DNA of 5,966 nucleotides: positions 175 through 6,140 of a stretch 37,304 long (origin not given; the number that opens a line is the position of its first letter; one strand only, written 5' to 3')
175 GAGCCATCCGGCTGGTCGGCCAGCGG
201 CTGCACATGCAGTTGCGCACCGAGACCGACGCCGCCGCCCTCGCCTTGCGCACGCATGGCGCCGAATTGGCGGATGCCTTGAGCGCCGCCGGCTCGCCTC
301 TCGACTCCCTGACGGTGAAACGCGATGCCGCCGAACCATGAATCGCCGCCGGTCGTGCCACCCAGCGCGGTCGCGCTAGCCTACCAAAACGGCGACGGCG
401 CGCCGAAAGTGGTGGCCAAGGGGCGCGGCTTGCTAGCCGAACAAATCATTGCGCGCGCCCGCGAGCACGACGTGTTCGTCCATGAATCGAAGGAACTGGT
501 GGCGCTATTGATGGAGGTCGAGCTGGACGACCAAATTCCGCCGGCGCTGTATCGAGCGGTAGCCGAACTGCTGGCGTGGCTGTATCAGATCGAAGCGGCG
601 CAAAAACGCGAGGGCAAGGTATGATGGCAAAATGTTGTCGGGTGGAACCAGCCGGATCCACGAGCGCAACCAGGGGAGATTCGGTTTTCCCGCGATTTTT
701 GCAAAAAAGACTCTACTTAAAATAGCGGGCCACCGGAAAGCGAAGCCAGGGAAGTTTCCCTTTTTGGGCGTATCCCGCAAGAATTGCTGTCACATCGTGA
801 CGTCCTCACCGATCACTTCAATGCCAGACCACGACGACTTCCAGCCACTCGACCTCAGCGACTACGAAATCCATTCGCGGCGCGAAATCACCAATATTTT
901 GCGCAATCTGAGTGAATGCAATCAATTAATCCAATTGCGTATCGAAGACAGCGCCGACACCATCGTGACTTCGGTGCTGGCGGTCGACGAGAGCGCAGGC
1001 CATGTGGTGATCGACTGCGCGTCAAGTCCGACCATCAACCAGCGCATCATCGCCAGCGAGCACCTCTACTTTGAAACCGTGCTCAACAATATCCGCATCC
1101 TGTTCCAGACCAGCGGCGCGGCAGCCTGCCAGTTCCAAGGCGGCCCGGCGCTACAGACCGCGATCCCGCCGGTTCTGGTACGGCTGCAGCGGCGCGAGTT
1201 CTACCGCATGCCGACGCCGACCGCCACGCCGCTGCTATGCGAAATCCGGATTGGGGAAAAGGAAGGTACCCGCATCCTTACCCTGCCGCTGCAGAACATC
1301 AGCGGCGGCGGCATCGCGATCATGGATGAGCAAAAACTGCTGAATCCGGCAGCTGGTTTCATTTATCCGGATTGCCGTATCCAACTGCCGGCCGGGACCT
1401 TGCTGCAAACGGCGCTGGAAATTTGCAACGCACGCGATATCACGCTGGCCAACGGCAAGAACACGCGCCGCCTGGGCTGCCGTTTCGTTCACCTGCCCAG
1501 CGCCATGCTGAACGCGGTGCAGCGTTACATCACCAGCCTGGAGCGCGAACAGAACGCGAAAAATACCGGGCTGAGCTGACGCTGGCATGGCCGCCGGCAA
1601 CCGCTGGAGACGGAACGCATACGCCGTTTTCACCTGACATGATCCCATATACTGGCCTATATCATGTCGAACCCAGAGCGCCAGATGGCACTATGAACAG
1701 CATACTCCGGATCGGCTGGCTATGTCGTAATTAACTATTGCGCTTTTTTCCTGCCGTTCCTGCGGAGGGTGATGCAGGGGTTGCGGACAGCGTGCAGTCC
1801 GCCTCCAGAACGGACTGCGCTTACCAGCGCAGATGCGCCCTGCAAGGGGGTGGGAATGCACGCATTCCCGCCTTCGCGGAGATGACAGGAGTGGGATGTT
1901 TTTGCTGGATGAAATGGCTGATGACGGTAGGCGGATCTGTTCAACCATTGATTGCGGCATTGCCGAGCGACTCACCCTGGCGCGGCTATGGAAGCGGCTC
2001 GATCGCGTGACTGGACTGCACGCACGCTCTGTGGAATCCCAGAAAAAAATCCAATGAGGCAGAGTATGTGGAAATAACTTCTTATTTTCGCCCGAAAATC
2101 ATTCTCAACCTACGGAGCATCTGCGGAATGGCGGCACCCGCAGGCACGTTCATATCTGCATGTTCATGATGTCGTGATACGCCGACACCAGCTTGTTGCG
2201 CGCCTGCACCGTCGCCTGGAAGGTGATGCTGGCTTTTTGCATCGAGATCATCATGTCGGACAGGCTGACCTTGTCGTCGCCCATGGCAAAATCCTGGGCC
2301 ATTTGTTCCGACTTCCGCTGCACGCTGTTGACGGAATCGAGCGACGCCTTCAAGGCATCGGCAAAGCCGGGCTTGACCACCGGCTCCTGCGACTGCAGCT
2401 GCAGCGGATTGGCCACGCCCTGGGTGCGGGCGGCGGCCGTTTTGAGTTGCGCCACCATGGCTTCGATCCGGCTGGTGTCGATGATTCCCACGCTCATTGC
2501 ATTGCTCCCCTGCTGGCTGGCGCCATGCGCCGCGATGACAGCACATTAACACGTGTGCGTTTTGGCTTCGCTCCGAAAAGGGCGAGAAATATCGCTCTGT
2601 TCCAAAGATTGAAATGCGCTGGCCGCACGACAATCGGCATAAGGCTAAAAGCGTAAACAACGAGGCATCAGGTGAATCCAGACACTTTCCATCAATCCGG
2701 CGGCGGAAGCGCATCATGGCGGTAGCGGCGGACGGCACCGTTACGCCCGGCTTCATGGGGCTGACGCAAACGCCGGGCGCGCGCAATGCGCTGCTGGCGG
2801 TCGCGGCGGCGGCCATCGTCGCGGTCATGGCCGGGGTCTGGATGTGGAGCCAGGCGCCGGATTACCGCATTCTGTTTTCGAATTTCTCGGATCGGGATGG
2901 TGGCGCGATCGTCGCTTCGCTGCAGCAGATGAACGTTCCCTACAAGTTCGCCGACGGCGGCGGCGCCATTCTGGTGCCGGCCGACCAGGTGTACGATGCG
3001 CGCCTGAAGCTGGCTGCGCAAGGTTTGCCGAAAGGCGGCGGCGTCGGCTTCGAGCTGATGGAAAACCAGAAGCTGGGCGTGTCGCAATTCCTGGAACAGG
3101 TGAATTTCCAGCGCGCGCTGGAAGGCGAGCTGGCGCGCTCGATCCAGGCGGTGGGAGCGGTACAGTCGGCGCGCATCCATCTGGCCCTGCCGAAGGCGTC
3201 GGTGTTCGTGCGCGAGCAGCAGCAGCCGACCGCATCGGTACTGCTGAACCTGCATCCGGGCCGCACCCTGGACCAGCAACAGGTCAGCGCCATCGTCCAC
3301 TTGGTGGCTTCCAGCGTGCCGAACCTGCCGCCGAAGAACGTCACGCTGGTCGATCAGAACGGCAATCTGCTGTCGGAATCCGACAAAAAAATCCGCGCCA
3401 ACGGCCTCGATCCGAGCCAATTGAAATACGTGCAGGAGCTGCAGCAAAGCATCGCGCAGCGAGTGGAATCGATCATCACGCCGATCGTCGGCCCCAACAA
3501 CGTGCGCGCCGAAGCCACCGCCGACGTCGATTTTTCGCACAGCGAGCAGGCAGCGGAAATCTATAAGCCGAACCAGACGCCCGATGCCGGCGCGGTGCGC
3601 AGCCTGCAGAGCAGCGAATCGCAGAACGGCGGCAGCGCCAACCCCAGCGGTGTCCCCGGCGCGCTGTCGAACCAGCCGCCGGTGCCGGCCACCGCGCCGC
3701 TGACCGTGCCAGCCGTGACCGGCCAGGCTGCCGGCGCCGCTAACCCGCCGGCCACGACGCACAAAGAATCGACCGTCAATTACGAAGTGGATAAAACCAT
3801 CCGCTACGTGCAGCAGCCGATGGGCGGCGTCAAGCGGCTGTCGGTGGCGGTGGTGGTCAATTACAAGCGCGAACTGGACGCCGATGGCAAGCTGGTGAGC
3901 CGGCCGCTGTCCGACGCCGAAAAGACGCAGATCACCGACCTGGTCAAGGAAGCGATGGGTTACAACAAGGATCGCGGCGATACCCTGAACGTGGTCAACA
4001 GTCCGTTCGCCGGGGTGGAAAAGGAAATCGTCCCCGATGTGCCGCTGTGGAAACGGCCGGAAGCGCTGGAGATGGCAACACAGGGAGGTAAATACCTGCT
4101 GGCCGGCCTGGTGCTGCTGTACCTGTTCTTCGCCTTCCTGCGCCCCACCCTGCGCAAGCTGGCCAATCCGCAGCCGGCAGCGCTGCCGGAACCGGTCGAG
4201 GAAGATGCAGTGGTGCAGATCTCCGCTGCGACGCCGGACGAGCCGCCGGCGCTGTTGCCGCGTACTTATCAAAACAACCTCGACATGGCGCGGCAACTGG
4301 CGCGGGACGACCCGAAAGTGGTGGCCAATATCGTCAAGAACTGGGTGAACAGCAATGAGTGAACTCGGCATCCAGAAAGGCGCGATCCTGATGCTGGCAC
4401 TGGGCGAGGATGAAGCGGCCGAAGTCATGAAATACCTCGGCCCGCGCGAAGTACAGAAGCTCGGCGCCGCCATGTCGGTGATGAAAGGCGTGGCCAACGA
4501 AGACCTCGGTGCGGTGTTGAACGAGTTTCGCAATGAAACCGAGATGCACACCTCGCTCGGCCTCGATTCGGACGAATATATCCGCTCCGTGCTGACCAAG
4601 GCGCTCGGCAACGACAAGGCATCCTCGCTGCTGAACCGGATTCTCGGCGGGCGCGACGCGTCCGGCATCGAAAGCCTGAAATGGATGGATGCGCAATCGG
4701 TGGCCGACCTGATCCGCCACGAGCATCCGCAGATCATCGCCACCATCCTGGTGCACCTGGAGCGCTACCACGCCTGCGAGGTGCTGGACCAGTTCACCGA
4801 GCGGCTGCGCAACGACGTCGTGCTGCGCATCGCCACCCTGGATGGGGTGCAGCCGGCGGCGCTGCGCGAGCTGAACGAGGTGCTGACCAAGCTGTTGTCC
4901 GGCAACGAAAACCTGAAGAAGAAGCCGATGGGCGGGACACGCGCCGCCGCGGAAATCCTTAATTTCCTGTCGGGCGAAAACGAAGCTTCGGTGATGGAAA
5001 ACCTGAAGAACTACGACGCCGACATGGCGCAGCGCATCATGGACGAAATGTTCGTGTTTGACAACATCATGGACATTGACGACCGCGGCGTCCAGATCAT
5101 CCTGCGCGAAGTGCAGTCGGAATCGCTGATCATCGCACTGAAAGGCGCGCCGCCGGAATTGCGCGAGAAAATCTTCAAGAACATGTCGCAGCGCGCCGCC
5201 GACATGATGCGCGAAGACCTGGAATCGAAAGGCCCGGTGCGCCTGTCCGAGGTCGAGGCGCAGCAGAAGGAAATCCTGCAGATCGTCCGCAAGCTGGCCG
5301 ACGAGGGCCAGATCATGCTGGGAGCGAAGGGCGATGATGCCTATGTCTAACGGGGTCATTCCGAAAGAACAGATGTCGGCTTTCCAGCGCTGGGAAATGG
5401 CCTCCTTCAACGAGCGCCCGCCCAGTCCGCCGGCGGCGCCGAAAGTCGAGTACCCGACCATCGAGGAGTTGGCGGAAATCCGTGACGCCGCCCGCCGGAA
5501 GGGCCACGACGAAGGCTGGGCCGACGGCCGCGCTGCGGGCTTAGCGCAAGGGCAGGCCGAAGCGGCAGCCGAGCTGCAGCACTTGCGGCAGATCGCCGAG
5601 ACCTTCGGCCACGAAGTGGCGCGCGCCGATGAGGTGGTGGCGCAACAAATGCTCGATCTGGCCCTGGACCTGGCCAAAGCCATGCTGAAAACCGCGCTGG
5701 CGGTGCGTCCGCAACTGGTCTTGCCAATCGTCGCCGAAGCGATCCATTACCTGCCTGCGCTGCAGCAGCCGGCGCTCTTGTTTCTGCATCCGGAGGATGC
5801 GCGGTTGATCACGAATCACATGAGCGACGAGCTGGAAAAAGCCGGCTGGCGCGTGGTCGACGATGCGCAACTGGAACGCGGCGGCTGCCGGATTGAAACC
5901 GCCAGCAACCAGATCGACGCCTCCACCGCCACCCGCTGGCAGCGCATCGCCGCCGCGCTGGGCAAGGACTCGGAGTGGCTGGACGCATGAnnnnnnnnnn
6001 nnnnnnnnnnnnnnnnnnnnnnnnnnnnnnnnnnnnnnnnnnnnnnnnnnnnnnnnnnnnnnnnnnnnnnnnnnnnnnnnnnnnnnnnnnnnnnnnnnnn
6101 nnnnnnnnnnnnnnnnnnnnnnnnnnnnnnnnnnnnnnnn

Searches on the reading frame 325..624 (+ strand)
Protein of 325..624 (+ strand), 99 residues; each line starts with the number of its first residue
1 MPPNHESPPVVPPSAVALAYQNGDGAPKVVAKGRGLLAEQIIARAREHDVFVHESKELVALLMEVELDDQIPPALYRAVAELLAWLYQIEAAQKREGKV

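Call 8: search_protein_families(library=pfam, proteins=[window:325-624:+])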
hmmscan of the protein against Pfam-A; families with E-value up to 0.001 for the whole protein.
window:325-624:+ (99 aa): 1 family
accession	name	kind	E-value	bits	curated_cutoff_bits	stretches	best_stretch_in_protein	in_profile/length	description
PF01312.24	Bac_export_2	-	1e-19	71.4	24.4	1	15-86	262-335/335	FlhB HrpN YscU SpaS Family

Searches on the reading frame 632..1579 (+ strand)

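Call 8: search_protein_families(library=pfam, proteins=[window:632-1579:+])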
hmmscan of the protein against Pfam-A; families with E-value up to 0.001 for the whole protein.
window:632-1579:+ (315 aa): 2 families
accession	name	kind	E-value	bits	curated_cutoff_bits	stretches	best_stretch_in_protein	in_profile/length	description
PF07317.18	PilZN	-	1.7e-26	92.6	23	1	78-184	1-107/107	Flagellar regulator YcgR, PilZN domain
PF07238.19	PilZ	-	2.9e-07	31.2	22.5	1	186-301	1-101/102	PilZ domain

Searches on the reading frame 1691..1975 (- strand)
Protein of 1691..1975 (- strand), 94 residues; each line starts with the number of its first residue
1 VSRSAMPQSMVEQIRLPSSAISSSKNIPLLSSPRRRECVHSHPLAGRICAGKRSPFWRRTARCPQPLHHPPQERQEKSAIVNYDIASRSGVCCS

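Call 54: search_protein_families(library=pfam, proteins=[window:1691-1975:-], max_evalue=0.01)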
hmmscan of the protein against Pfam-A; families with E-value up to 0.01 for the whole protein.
window:1691-1975:- (94 aa): 0 families

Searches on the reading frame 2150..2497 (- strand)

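Call 8: search_protein_families(library=pfam, proteins=[window:2150-2497:-])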
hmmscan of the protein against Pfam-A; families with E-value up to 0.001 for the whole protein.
window:2150-2497:- (115 aa): 1 family
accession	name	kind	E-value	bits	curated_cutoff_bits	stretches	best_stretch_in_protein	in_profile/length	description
PF02049.23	FliE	-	2.5e-29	101.7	22.4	1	35-115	10-89/89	Flagellar hook-basal body complex protein FliE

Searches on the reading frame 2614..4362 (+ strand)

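Call 8: search_protein_families(library=pfam, proteins=[window:2614-4362:+])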
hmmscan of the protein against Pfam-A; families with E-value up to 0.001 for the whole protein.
window:2614-4362:+ (582 aa): 2 families
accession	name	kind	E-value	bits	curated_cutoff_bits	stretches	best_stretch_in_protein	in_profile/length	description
PF01514.23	YscJ_FliF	-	4.3e-73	245.4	24.4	1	80-254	2-178/179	Secretory protein of YscJ/FliF family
PF08345.17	YscJ_FliF_C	-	2e-46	158.5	23.8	1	289-465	2-147/147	Flagellar M-ring protein C-terminal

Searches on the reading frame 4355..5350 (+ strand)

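Call 8: search_protein_families(library=pfam, proteins=[window:4355-5350:+])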
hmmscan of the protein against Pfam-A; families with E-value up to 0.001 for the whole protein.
window:4355-5350:+ (331 aa): 4 families
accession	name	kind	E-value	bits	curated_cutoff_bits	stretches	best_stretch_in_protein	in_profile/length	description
PF01706.21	FliG_C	-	5.1e-42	143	23.3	1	215-322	1-108/108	FliG C-terminal domain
PF14842.11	FliG_N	-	1e-36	126.1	25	2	5-102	4-101/104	FliG N-terminal domain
PF14841.11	FliG_M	-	2.5e-30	105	25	1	114-186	2-74/76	FliG middle domain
PF03448.22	MgtE_N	-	4.3e-07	30.8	25.9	0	198-287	6-95/102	MgtE intracellular N domain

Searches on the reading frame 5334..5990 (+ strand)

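Call 8: search_protein_families(library=pfam, proteins=[window:5334-5990:+])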
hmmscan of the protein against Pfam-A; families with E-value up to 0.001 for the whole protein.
window:5334-5990:+ (218 aa): 1 family
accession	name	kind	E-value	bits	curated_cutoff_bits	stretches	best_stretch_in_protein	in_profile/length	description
PF02108.21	FliH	-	4.9e-42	143.3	24.1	1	79-205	2-128/128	Flagellar assembly protein FliH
